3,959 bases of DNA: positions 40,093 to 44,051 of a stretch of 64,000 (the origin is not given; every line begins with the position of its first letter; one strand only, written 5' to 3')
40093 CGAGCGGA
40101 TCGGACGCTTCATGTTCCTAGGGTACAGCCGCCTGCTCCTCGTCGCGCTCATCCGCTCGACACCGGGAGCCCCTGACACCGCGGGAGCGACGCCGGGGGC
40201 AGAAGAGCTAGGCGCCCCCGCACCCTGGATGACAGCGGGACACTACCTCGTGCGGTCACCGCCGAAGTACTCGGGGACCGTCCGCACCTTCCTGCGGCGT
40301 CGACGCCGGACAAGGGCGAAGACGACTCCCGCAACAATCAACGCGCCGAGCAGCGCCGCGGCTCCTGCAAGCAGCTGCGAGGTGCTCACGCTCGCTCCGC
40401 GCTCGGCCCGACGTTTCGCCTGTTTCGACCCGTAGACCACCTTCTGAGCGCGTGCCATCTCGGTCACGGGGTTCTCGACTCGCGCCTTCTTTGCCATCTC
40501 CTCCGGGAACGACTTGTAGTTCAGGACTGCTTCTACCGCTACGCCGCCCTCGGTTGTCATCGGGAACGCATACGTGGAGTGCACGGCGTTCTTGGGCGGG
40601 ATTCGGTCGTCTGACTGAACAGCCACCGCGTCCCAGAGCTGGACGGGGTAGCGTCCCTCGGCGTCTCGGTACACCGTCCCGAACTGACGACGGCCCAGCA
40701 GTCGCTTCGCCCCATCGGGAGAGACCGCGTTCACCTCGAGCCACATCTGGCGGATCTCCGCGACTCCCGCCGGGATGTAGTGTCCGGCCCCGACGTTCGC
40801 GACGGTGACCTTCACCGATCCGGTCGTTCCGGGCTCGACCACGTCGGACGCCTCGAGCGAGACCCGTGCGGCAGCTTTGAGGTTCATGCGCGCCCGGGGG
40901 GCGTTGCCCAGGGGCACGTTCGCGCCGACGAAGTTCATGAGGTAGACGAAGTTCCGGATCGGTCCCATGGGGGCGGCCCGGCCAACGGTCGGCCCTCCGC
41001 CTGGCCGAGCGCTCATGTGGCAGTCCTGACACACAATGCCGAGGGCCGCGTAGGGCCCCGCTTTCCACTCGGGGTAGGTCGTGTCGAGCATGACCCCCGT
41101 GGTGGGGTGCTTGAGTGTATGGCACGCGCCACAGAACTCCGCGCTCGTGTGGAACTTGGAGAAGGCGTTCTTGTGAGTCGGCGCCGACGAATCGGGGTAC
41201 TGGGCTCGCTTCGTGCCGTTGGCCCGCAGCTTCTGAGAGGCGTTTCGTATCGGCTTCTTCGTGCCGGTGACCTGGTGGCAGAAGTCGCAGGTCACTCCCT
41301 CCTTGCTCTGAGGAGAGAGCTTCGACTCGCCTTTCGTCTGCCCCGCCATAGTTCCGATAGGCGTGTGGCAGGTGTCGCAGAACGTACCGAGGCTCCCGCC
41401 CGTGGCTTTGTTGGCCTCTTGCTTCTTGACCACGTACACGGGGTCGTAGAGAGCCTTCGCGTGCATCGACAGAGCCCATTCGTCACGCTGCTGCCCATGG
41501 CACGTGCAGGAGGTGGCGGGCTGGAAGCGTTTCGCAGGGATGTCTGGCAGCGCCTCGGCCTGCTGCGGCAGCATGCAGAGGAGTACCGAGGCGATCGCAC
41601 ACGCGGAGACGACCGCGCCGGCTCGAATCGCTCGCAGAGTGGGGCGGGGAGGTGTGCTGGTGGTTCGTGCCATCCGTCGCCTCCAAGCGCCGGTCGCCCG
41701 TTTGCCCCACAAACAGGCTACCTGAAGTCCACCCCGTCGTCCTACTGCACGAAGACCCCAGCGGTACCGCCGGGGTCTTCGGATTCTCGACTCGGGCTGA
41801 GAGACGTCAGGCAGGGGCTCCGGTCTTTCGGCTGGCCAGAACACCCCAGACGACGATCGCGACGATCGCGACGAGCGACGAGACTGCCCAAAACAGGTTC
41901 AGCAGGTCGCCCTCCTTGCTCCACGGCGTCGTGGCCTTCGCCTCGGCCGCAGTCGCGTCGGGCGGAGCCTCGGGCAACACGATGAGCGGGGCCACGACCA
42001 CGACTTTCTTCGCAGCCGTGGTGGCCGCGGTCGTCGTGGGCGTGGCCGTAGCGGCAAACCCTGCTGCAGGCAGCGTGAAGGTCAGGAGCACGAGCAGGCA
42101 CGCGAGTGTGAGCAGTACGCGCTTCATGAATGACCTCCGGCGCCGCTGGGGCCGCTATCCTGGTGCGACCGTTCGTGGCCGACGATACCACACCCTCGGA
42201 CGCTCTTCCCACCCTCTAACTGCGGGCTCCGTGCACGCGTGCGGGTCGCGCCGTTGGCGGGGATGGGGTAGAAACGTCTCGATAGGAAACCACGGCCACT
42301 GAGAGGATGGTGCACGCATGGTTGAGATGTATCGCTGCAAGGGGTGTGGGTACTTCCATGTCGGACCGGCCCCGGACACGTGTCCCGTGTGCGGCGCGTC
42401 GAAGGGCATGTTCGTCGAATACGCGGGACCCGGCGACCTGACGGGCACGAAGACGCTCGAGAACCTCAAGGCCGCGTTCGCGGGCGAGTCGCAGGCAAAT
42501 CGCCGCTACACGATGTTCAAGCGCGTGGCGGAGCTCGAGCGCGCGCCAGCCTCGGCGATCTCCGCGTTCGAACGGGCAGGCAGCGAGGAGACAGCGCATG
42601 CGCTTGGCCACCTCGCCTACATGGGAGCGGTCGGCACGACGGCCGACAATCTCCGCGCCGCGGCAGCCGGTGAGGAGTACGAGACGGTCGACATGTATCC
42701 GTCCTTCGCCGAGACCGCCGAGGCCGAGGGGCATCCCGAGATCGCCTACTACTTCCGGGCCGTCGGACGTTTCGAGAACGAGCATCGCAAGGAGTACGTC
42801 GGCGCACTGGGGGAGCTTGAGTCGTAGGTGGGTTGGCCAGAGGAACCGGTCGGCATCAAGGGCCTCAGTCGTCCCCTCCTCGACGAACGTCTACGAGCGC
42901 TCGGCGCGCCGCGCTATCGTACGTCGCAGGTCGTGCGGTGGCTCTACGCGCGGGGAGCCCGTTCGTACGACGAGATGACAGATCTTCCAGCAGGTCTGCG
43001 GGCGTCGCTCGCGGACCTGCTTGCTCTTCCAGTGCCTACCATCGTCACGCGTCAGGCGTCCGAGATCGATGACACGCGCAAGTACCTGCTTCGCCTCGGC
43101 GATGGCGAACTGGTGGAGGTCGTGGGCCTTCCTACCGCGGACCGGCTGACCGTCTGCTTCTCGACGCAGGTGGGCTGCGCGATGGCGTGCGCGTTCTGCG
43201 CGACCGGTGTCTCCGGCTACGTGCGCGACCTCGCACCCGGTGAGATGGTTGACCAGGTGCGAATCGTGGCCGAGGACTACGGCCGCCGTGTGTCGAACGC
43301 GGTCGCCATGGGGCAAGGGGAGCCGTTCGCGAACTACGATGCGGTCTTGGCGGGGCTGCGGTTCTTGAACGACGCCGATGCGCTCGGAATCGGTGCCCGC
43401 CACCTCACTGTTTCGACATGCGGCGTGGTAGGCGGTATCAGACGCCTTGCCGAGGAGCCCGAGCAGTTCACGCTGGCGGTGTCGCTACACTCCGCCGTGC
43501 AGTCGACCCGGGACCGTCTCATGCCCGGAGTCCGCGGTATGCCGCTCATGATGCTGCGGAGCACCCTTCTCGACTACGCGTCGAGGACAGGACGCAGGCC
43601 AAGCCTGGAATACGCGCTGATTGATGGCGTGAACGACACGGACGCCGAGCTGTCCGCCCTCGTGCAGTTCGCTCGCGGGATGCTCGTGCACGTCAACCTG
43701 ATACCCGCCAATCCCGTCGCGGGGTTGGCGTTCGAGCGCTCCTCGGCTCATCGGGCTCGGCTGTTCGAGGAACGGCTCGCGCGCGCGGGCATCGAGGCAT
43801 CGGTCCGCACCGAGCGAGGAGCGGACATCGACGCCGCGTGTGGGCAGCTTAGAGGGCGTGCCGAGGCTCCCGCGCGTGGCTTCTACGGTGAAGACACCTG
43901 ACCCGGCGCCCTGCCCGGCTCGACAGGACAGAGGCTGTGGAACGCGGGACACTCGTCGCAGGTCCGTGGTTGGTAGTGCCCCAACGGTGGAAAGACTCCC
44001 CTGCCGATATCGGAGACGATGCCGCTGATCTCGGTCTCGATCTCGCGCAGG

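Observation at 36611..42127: Paralogous C-terminally anchored multihaem cytochromes with a conserved contracted CxCH site, flanking a DUF4012 protein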

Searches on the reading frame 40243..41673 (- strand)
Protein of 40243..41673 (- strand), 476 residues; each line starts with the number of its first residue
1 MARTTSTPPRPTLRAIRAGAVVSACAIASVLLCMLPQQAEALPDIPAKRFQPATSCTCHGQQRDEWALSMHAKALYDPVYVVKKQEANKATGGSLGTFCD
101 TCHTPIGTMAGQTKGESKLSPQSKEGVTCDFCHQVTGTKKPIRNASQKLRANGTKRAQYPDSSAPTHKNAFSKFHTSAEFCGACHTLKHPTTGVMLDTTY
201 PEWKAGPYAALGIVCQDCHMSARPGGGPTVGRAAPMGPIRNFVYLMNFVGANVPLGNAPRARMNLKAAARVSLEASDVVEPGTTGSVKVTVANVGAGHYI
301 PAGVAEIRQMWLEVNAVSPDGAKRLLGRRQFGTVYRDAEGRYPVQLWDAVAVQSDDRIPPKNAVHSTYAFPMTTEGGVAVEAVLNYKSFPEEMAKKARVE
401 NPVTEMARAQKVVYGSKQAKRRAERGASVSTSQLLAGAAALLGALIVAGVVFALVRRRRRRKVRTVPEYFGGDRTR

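Call 3: search_protein_families(library=pfam, proteins=[window:40243-41673:-], max_evalue=1)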
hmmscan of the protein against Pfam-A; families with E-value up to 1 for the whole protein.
window:40243-41673:- (476 aa): 10 families
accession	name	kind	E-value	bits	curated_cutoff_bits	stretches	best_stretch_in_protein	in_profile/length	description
PF13435.11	Cytochrome_C554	-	1.1e-06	29.9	20.8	1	57-133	4-83/84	Cytochrome c554 and c-prime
PF02335.20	Cytochrom_C552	-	6.9e-05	22.4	24.1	2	71-185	62-175/438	Cytochrome c552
PF14522.11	Cytochrome_C7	-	0.0034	17.6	24.8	0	120-186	35-67/67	Cytochrome c7 and related cytochrome c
PF03264.19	Cytochrom_NNT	-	0.051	13.7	24.1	1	173-222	31-75/174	NapC/NirT cytochrome c family, N-terminal region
PF19865.4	DUF6338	-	0.094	12.7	26.5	1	430-462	77-113/205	Family of unknown function (DUF6338)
PF14537.11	Cytochrom_c3_2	-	0.1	13.5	25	1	58-136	12-67/79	Cytochrome c3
PF12773.13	DZR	-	0.12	12.9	27.3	0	174-221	8-33/45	Double zinc ribbon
PF02977.21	CarbpepA_inh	-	0.27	11.5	25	0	180-194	23-37/46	Carboxypeptidase A inhibitor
PF09699.15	Paired_CXXCH_1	-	0.29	11.3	20.6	0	99-108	9-18/41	Doubled CXXCH motif (Paired_CXXCH_1)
PF00130.28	C1_1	-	0.55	10.6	26.5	1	96-134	11-36/53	Phorbol esters/diacylglycerol binding domain (C1 domain)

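Call 4: search_protein_families(library=ncbifam, proteins=[window:40243-41673:-], max_evalue=1)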
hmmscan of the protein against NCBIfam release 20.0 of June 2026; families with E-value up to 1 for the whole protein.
window:40243-41673:- (476 aa): 9 families
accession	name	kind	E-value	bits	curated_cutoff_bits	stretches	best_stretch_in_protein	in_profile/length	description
NF040886.1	cyt_C_like_Sec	equivalog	9.7e-16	57.4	250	2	124-397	152-411/423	multiheme c-type cytochrome (seleno)protein ExtKL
NF049875.1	NetB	exception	0.0018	18.1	380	1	56-138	32-112/211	Nrf-like electron transfer protein NetB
TIGR03153.1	cytochr_NrfH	equivalog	0.019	15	134.2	1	168-221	18-61/138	cytochrome c nitrite reductase small subunit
TIGR04211.1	SH3_and_anchor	equivalog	0.068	12.8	65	1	417-462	152-195/198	TIGR04211 family SH3 domain-containing protein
NF041198.1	UshA_like_PCGU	equivalog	0.14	10.7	275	1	50-138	405-484/519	UshA-like (seleno)protein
NF041738.1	GG_III-CTERM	domain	0.18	11.8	22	1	442-462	7-28/28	GGIII-like transmembrane region-containing protein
NF033196.2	c_type_nonphoto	exception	0.33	11.1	70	0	126-156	27-57/98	c-type cytochrome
NF058582.1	Microco_LAVTG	domain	0.34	11.1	27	0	433-459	8-34/34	LAVTG motif-containing sortase-dependent surface protein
TIGR01167.1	LPXTG_anchor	domain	0.42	11.4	15.9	1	438-459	12-33/34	LPXTG cell wall anchor domain-containing protein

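Call 14: search_protein_representatives(protein=window:40243-41673:-)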
Query: 476 residues. Proteins with E-value up to 0.001 (for the whole library): 3143; up to 1e-10: 1347; up to 1e-30: 188. The best 150 are listed.
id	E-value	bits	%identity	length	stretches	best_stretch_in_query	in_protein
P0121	5.5e-120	417.5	46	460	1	26-459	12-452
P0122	2.9e-108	378.9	46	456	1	17-459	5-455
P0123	6.1e-101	354.8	43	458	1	39-433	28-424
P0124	7.1e-93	328.2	41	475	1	8-445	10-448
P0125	1.1e-91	324.2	39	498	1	19-464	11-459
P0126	2.5e-91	323.1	45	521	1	34-409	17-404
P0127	1.1e-83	297.9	40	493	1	7-463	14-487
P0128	2.6e-83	296.7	46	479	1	43-458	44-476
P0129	4.1e-79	282.8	41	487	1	41-453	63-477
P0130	4.7e-76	272.7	38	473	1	19-461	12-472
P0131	5.9e-74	265.8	41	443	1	34-410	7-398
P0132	1.3e-73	264.7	51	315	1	25-272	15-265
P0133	1.9e-72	260.9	45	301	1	13-309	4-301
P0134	1.9e-69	251.0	37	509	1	27-441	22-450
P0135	3.2e-65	237.0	42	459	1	13-397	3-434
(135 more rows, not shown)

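Call 49: find_homologous_proteins(query=window:40243-41673:-, max_evalue=1e-50)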
Query window:40243-41673:- (476 aa): 300 proteins with E <= 1e-50 among 8000 candidates; the best 120 are listed.
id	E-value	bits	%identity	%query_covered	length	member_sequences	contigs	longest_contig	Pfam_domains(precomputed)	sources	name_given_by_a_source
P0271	0.0e+0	1081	100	100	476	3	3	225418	PF13435.12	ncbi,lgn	-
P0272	4.3e-183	627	64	87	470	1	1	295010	PF13435.12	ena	-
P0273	1.8e-177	609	62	94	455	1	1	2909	PF13435.12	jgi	-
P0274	6.3e-177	607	61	90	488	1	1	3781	-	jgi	jgi:hypothetical protein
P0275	1.1e-173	596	64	82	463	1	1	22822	PF13435.12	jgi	jgi:hypothetical protein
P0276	5.1e-172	591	64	83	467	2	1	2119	PF13435.12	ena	-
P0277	1.3e-171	589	64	83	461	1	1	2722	PF13435.12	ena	-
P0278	3.9e-170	585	64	88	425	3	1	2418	PF13435.12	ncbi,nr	ncbi:MAG: cytochrome c family protein, partial [Coriobacteriia bacterium]|nr:cytochrome c family pro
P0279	1.2e-168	580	58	90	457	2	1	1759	-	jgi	jgi:hypothetical protein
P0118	1.9e-168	579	62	87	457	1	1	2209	PF13435.12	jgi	-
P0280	5.7e-167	574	62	82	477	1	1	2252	-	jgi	jgi:hypothetical protein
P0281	4.7e-163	561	61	82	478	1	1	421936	PF13435.12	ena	-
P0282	7.2e-162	557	57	93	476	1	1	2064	-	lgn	-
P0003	2.1e-156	539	54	93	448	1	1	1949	-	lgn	-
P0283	6.9e-153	528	62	82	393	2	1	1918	PF14522.12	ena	-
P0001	5.8e-131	455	53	82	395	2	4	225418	-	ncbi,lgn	-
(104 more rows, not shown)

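Call 50: find_encoding_contigs(protein=P0272, flank=8000, max_places=2)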
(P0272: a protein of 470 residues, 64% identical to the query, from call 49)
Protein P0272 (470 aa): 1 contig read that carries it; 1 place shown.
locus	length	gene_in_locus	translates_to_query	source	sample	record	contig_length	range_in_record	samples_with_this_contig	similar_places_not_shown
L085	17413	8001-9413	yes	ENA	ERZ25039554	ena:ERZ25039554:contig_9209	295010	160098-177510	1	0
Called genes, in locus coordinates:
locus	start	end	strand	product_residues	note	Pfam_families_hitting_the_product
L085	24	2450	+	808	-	PF12705:PDDEXK_1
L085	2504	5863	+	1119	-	PF00580:UvrD-helicase, PF13245:AAA_19, PF13361:UvrD_C, PF13538:UvrD_C_2 (faint), PF12705:PDDEXK_1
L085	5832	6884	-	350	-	PF21016:RlmN_N, PF04055:Radical_SAM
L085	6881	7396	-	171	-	PF21349:RUBY_RBDX, PF02915:Rubrerythrin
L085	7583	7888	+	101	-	-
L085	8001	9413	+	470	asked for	PF13435:Cytochrome_C554 (weak)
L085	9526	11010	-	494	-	PF00089:Trypsin, PF13365:Trypsin_2, PF17820:PDZ_6 (faint), PF13180:PDZ_2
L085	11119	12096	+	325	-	-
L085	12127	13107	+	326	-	PF01820:Dala_Dala_lig_N, PF02655:ATP-grasp_3 (weak), PF07478:Dala_Dala_lig_C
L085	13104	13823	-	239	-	PF00512:HisKA, PF02518:HATPase_c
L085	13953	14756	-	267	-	PF00689:Cation_ATPase_C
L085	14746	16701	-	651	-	PF00690:Cation_ATPase_N, PF00122:E1-E2_ATPase, PF00702:Hydrolase, PF13246:Cation_ATPase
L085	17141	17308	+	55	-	PF04023:FeoA (weak)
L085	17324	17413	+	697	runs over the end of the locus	PF01926:MMR_HSR1, PF02421:FeoB_N, PF07670:Gate, PF07664:FeoB_C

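Call 51: find_encoding_contigs(protein=P0281, flank=8000, max_places=2)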
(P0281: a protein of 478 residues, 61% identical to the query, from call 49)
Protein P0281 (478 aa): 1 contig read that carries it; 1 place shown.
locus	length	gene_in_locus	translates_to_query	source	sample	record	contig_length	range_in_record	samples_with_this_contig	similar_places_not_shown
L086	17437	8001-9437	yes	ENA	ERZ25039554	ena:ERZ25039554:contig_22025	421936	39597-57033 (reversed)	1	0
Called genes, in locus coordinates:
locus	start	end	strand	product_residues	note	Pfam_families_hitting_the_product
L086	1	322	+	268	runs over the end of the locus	-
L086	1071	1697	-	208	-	-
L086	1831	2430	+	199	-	PF12705:PDDEXK_1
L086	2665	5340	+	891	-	PF00580:UvrD-helicase, PF13361:UvrD_C, PF13538:UvrD_C_2 (faint)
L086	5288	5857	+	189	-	PF12705:PDDEXK_1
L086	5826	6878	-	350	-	PF21016:RlmN_N, PF04055:Radical_SAM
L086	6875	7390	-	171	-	PF21349:RUBY_RBDX, PF02915:Rubrerythrin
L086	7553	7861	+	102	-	-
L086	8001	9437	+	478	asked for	PF13435:Cytochrome_C554 (weak)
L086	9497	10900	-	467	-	PF13365:Trypsin_2, PF00089:Trypsin, PF00595:PDZ (weak), PF13180:PDZ_2, PF17820:PDZ_6 (weak)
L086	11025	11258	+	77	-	-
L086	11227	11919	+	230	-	-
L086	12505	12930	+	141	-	PF07478:Dala_Dala_lig_C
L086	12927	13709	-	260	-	PF00512:HisKA, PF02518:HATPase_c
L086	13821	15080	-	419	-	PF00702:Hydrolase, PF13246:Cation_ATPase, PF08282:Hydrolase_3 (faint), PF00689:Cation_ATPase_C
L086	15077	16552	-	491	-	PF00690:Cation_ATPase_N, PF00122:E1-E2_ATPase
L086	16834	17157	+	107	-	PF04023:FeoA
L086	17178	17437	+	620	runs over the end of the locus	PF01926:MMR_HSR1, PF02421:FeoB_N, PF07670:Gate, PF07664:FeoB_C, PF07670:Gate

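Call 52: find_encoding_contigs(protein=P0275, flank=8000, max_places=2)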
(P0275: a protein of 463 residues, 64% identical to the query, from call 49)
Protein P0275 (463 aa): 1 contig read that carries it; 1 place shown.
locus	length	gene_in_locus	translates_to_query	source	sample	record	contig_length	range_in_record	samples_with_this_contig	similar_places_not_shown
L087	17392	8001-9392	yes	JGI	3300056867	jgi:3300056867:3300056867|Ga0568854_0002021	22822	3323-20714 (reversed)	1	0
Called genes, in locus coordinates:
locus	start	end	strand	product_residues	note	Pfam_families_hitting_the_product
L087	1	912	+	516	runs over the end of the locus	PF02310:B12-binding, PF04055:Radical_SAM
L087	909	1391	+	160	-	-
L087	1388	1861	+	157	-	-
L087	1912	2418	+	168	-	-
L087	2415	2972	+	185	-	-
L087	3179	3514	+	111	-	-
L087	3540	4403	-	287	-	PF02645:DegV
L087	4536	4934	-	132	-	PF00903:Glyoxalase (weak)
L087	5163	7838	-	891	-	PF02629:CoA_binding, PF13380:CoA_binding_2, PF13607:Succ_CoA_lig, PF19045:Ligase_CoA_2, PF13549:ATP-grasp_5, PF13302:Acetyltransf_3 (weak), PF00583:Acetyltransf_1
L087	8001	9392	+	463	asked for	PF13435:Cytochrome_C554 (faint)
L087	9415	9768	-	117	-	-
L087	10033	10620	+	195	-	PF01814:Hemerythrin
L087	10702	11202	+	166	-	PF04008:Adenosine_kin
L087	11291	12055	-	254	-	PF00106:adh_short, PF08659:KR, PF13561:adh_short_C2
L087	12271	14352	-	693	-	PF00664:ABC_membrane, PF00005:ABC_tran, PF13401:AAA_22 (weak)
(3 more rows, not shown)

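Call 75: list_cluster_members(proteins=[P0271, P0001, P0310])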
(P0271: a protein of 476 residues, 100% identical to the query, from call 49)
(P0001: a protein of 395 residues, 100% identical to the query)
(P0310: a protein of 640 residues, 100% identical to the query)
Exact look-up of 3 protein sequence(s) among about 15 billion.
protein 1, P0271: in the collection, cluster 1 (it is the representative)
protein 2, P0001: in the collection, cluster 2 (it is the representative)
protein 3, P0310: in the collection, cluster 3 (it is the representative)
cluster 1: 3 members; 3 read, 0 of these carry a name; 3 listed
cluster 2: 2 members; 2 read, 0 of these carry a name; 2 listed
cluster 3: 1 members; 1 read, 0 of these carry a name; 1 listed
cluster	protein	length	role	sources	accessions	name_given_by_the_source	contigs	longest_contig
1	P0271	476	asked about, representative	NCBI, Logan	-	-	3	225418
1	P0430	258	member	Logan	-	-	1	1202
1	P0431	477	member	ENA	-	-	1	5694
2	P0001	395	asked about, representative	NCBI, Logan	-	-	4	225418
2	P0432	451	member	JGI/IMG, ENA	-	-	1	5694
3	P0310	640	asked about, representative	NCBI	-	-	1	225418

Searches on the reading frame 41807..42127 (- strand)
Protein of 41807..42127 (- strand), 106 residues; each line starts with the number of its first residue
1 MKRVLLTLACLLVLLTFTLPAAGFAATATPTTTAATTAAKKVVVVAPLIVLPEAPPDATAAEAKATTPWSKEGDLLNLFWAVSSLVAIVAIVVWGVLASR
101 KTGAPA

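Call 3: search_protein_families(library=pfam, proteins=[window:41807-42127:-], max_evalue=1)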
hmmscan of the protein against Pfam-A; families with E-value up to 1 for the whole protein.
window:41807-42127:- (106 aa): 0 families

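Call 4: search_protein_families(library=ncbifam, proteins=[window:41807-42127:-], max_evalue=1)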
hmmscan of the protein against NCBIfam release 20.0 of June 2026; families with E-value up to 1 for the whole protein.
window:41807-42127:- (106 aa): 1 family
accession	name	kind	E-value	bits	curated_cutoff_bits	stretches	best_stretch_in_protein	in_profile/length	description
NF007178.0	PRK09609.1-3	equivalog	0.15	11.5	483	1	63-93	151-183/311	hypothetical protein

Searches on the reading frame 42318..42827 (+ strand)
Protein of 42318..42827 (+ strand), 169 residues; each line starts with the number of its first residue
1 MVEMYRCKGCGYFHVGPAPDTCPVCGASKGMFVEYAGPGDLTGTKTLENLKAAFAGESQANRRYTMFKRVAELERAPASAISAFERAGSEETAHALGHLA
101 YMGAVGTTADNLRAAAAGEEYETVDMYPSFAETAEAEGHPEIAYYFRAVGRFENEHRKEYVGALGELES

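Call 40: search_protein_families(library=pfam, proteins=[window:42318-42827:+], max_evalue=0.001)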
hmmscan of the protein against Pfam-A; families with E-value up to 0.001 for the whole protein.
window:42318-42827:+ (169 aa): 3 families
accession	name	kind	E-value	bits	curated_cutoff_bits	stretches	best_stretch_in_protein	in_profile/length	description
PF02915.23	Rubrerythrin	-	8.3e-17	62.3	22.8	1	48-160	1-133/137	Rubrerythrin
PF21349.2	RUBY_RBDX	-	4.7e-09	36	26.5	1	5-32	1-29/30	Rubrerythrin, rubredoxin-like domain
PF23458.2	DUF7130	-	0.00088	19.6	35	0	4-32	53-83/89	Domain of unknown function (DUF7130)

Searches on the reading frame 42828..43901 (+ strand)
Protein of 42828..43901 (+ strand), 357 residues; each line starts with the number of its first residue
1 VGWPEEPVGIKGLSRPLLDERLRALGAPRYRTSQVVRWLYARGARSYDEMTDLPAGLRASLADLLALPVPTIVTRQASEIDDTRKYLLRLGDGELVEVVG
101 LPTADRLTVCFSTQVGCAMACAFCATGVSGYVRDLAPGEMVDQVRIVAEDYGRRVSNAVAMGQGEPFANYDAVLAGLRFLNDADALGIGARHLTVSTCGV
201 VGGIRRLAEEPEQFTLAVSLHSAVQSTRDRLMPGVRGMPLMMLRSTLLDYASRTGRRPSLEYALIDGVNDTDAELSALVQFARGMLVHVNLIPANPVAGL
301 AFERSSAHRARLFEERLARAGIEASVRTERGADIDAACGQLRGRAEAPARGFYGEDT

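Call 40: search_protein_families(library=pfam, proteins=[window:42828-43901:+], max_evalue=0.001)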
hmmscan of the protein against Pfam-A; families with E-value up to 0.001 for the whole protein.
window:42828-43901:+ (357 aa): 2 families
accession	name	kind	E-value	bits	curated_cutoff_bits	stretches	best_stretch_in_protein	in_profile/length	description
PF21016.3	RlmN_N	-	2.1e-11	43.8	24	1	10-64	3-57/60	Ribosomal RNA large subunit methyltransferase N-terminal domain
PF04055.27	Radical_SAM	-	9.3e-11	42.6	29.5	1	112-232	2-121/166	Radical SAM superfamily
